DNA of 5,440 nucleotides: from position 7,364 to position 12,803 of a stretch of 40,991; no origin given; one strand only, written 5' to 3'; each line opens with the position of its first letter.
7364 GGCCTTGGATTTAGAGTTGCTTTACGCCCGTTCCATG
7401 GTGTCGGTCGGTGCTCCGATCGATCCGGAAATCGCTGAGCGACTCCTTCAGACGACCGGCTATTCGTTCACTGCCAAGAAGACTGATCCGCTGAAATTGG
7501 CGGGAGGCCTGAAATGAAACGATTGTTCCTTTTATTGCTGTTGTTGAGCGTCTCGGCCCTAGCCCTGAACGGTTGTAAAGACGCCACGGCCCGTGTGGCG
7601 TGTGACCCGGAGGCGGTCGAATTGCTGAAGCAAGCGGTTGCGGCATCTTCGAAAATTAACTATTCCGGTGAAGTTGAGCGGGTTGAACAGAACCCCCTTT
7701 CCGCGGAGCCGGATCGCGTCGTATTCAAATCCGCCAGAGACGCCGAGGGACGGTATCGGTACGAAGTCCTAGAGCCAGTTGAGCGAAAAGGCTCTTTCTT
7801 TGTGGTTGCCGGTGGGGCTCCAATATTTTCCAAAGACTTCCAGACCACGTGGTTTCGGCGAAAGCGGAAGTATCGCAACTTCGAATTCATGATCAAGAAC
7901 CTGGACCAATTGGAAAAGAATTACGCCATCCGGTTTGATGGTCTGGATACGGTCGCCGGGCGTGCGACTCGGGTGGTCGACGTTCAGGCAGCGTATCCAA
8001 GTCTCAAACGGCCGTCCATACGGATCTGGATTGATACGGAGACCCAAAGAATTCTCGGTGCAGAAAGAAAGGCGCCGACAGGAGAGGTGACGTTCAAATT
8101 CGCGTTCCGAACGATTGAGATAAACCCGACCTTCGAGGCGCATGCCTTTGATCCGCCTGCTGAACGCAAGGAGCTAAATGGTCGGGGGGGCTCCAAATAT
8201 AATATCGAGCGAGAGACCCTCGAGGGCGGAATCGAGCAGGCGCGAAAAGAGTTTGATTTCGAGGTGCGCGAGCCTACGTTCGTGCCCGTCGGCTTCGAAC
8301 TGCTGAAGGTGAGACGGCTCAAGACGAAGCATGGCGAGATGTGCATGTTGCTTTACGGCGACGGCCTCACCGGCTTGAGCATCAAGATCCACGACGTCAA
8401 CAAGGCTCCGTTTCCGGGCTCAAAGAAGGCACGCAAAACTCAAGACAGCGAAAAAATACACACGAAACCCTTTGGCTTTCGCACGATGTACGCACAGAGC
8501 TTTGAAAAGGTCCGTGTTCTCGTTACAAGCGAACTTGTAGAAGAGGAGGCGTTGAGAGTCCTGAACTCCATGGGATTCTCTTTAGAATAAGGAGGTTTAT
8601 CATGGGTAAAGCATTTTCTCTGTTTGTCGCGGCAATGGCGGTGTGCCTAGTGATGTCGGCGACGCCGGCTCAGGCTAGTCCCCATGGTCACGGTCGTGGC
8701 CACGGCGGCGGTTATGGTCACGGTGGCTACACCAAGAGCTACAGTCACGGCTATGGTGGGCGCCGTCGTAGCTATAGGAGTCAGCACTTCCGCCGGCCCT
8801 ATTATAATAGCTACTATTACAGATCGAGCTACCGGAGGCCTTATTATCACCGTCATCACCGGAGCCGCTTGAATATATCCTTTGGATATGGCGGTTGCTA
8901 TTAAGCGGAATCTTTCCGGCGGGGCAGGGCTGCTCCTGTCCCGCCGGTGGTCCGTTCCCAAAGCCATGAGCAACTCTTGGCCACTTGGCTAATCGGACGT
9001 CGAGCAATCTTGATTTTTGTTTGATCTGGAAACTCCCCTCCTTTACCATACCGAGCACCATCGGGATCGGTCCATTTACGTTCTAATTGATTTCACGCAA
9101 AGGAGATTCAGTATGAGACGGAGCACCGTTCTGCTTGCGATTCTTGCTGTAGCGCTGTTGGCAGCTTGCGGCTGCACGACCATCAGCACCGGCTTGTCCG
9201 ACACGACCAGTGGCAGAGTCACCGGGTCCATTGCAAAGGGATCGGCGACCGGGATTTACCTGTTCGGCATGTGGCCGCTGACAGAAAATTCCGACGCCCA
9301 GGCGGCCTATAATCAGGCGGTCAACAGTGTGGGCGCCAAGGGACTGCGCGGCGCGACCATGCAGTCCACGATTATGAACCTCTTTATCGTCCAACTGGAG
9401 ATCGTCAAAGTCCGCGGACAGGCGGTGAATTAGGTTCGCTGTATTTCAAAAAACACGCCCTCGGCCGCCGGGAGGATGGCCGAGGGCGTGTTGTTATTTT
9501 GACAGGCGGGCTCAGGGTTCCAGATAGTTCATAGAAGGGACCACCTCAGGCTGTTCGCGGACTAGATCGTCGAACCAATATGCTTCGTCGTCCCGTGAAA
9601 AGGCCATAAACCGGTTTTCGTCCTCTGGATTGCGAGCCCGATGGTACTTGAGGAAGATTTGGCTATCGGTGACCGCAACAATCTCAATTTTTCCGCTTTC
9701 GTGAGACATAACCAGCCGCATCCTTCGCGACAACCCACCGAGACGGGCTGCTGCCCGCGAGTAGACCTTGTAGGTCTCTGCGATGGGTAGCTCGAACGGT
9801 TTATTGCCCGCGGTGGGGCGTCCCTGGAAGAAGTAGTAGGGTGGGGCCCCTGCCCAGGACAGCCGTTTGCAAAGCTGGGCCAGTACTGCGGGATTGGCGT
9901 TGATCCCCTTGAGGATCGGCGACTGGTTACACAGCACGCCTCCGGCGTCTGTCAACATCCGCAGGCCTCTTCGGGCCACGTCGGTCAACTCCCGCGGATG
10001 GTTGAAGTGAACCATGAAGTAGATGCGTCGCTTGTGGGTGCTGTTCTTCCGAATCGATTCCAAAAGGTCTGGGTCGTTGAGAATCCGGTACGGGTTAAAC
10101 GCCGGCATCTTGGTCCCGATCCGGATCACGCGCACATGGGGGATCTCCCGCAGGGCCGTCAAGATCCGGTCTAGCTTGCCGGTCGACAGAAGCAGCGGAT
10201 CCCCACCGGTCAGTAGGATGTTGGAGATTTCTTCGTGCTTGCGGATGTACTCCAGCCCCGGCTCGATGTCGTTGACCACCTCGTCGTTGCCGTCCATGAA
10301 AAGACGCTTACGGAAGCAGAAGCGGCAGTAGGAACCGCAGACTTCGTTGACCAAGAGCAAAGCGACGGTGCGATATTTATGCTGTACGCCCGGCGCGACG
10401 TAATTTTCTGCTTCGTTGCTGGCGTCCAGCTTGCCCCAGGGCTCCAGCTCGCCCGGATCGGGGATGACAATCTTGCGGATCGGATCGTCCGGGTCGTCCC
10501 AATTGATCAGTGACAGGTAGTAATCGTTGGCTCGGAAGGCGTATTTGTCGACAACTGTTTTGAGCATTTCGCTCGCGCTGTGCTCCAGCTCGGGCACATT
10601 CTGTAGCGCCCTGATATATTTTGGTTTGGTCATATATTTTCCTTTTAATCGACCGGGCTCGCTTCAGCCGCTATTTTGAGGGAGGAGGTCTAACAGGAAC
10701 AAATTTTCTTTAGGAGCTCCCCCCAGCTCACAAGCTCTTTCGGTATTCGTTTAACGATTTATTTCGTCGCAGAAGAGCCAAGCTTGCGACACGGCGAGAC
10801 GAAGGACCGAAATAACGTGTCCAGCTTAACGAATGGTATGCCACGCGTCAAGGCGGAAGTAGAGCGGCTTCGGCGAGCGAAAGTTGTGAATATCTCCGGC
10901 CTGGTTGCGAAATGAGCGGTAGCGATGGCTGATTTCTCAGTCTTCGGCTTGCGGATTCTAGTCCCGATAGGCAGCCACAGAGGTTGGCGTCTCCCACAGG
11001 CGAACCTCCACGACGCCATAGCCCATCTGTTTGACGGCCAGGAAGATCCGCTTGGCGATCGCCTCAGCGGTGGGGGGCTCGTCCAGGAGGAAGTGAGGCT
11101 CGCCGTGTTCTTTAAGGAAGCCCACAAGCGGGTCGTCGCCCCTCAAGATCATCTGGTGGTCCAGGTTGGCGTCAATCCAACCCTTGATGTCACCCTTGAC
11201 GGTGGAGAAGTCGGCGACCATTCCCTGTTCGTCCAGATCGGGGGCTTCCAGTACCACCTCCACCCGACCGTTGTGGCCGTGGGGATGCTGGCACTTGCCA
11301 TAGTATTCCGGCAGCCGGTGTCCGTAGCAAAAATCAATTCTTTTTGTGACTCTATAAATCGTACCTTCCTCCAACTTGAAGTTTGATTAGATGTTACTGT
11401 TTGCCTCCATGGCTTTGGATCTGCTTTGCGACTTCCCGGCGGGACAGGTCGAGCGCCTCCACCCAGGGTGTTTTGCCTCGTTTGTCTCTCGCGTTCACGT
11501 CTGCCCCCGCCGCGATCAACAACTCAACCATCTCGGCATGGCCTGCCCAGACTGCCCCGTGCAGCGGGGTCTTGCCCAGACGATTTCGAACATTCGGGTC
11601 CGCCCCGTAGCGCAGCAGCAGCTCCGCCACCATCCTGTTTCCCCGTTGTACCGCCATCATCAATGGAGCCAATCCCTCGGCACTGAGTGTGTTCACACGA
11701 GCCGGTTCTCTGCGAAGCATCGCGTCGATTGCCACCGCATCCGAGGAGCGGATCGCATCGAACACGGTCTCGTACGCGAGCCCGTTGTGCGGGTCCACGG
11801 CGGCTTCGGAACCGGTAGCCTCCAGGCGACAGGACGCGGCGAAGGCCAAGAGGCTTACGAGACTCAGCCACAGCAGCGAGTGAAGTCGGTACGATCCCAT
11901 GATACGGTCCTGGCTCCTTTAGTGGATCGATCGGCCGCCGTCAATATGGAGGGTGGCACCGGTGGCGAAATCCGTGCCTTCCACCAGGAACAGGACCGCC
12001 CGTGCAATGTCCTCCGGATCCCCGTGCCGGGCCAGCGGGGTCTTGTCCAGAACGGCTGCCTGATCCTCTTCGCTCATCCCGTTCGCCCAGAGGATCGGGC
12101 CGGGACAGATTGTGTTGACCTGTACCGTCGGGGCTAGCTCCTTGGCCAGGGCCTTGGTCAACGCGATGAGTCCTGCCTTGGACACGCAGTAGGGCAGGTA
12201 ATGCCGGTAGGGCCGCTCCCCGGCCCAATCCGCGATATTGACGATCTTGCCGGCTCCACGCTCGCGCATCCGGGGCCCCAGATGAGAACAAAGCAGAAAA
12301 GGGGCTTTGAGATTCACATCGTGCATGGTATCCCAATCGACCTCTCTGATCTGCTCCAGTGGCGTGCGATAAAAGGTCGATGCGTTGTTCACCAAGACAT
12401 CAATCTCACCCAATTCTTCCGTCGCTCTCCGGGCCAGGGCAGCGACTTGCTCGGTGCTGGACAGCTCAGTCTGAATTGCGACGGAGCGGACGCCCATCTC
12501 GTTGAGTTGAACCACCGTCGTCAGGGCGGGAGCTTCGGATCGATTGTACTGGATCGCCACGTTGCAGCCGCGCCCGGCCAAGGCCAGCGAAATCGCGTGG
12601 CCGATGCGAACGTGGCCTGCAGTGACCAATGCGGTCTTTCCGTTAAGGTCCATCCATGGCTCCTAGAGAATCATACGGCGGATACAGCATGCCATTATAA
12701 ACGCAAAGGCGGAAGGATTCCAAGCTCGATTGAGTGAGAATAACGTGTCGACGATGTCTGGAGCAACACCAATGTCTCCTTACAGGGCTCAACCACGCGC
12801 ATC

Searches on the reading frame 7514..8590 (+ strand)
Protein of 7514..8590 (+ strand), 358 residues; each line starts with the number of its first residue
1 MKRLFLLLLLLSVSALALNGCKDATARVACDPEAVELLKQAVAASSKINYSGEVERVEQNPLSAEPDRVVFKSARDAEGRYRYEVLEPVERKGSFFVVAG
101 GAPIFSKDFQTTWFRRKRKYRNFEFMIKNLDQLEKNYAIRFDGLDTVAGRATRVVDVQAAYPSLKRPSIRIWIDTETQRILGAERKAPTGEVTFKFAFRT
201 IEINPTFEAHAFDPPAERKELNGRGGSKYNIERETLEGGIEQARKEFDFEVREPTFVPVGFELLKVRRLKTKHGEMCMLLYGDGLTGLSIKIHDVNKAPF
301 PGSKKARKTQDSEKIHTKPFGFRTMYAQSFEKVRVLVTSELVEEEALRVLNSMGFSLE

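Call 8: search_protein_families(library=pfam, proteins=[window:7514-8590:+], max_evalue=0.01)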
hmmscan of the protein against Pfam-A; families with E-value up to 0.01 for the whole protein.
window:7514-8590:+ (358 aa): 2 families
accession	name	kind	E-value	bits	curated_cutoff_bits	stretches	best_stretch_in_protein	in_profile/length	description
PF03888.20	MucB_RseB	-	2.5e-07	30.9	22.3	1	34-214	2-176/178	MucB/RseB N-terminal domain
PF17188.9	MucB_RseB_C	-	0.0033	18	30.1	1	255-317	10-70/97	MucB/RseB C-terminal domain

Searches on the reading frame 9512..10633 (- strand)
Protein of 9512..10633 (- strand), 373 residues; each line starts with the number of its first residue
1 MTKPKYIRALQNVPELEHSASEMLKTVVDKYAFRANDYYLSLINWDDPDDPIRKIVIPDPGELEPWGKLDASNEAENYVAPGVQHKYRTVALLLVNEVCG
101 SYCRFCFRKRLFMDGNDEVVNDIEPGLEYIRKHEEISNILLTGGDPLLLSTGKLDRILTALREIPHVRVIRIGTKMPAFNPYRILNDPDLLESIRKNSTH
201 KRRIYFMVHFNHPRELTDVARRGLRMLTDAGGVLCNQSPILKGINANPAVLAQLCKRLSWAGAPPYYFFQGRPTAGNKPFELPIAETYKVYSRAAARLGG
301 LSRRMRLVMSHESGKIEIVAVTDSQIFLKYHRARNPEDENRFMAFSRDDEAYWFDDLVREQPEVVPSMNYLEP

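Call 8: search_protein_families(library=pfam, proteins=[window:9512-10633:-], max_evalue=0.01)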
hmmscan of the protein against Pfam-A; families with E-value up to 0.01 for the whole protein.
window:9512-10633:- (373 aa): 1 family
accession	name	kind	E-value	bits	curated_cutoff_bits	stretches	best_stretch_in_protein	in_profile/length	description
PF04055.27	Radical_SAM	-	2.9e-08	34.5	29.5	1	97-214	5-115/166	Radical SAM superfamily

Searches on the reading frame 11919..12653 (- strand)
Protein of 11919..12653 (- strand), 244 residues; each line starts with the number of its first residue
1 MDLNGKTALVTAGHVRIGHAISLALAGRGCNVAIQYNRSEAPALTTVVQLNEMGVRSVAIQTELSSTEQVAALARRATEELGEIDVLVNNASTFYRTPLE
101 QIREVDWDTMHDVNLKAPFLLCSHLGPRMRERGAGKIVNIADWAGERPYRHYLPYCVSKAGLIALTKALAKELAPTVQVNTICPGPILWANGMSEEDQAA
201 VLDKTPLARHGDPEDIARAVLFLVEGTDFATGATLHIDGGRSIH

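Call 78: search_protein_families(library=pfam, proteins=[window:11919-12653:-], max_evalue=0.01)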
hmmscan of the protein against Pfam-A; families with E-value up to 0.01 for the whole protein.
window:11919-12653:- (244 aa): 4 families
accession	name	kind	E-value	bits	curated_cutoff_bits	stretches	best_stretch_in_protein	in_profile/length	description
PF13561.12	adh_short_C2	-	3.2e-49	168.1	27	1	17-240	8-234/236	Enoyl-(Acyl carrier protein) reductase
PF00106.31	adh_short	-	1e-45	156.1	26.6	1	6-188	1-183/195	short chain dehydrogenase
PF08659.16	KR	-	3.2e-06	27.6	22.6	1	7-113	2-111/180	KR domain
PF23441.1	SDR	-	0.00059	19.7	27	1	102-240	107-254/258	SDR-like rossmann domain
